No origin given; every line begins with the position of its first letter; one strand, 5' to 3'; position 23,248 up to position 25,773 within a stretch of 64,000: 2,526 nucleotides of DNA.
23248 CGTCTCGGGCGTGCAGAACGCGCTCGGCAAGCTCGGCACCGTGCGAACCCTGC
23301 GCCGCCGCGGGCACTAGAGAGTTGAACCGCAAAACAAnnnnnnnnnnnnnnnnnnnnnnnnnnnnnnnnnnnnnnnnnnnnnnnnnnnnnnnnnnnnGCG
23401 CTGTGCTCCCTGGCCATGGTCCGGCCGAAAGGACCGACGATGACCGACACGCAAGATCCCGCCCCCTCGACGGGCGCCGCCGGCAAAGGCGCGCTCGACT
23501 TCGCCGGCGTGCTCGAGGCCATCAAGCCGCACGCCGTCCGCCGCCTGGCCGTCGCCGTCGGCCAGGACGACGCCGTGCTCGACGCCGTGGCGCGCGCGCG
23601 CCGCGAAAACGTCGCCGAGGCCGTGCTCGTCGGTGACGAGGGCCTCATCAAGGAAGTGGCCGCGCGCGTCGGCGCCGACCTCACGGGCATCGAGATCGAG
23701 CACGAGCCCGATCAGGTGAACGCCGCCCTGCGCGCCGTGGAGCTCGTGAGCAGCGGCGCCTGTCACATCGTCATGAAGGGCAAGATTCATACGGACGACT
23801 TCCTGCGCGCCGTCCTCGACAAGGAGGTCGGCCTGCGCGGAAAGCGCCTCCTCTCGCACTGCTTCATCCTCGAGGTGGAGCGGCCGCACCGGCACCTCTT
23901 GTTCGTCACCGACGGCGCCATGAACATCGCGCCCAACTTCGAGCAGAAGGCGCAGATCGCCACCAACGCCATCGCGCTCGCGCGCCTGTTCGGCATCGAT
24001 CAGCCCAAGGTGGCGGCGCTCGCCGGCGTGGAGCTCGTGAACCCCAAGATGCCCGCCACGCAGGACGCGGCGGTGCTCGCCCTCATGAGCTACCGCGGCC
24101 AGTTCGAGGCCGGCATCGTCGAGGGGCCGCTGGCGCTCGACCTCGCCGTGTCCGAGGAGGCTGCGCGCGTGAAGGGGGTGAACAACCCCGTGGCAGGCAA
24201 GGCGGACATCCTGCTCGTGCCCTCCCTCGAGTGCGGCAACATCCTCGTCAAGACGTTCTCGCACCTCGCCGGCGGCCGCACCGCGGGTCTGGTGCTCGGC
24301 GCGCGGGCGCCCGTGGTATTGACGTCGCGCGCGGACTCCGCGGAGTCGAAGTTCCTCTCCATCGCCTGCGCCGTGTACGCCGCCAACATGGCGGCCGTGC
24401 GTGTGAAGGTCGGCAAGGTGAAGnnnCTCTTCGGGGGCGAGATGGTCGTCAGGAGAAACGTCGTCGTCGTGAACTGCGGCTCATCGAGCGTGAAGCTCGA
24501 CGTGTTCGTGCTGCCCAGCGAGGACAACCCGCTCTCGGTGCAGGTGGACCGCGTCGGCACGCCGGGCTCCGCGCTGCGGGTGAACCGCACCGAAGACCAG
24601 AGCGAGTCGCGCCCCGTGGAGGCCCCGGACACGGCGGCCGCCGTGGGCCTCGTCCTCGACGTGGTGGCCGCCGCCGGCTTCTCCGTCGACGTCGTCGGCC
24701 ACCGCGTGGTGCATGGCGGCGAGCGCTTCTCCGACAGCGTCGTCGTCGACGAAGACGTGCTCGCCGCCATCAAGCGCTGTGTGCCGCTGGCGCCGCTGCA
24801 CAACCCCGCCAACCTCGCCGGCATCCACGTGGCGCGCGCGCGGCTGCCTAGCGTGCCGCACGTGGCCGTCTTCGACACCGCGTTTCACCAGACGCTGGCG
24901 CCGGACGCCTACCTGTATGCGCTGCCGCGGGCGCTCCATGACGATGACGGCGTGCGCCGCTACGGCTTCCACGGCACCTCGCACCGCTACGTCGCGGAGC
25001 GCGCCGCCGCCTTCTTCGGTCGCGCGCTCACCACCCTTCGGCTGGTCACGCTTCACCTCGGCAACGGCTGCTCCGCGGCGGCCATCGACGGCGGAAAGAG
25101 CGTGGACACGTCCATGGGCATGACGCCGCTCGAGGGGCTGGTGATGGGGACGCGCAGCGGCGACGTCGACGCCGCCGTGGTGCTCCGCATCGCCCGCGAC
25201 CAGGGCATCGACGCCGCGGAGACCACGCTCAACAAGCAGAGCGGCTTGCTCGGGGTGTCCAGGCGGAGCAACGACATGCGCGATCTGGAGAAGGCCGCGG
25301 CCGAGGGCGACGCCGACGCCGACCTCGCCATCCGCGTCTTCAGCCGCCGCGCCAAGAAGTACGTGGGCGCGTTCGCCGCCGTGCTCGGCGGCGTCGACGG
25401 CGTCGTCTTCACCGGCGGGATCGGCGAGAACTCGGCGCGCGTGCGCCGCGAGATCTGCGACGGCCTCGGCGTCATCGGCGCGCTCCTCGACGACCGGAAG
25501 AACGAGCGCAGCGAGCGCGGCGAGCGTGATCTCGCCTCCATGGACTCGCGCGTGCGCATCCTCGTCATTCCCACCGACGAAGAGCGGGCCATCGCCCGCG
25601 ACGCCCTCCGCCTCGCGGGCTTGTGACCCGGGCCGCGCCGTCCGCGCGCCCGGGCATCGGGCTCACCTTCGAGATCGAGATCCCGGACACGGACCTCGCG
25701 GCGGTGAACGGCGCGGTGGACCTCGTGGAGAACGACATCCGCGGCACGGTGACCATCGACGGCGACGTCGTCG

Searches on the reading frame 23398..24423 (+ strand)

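Call 71: search_protein_families(library=pfam, proteins=[window:23398-24423:+], max_evalue=0.01)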
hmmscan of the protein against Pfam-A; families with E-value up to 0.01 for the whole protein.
window:23398-24423:+ (342 aa): 1 family
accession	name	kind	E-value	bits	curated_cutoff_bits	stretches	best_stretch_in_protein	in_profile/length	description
PF01515.24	PTA_PTB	-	2.4e-49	168.9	24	2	108-325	103-318/319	Phosphate acetyl/butaryl transferase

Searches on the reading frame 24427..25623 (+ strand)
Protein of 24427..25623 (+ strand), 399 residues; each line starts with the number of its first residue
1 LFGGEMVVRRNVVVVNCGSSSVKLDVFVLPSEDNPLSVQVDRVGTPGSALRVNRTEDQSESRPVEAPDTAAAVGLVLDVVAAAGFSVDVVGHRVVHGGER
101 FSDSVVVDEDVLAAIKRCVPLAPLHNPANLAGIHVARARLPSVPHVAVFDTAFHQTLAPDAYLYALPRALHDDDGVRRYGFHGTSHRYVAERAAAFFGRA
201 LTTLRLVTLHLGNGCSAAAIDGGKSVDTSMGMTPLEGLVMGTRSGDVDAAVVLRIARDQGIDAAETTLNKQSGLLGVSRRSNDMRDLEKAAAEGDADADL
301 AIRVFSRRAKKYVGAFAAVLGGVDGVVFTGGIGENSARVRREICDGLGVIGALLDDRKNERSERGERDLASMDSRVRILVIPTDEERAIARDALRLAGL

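Call 71: search_protein_families(library=pfam, proteins=[window:24427-25623:+], max_evalue=0.01)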
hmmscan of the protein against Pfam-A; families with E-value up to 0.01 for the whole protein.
window:24427-25623:+ (399 aa): 1 family
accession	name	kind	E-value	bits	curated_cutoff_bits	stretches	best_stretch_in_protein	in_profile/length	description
PF00871.23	Acetate_kinase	-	4e-136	454.2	22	1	12-391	2-392/392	Acetokinase family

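Call 81: find_encoding_contigs(protein=window:24442-25623:+, flank=6000, max_places=6)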
Protein window:24442-25623:+ (394 aa): no gene with exactly this product is on record in the collection.
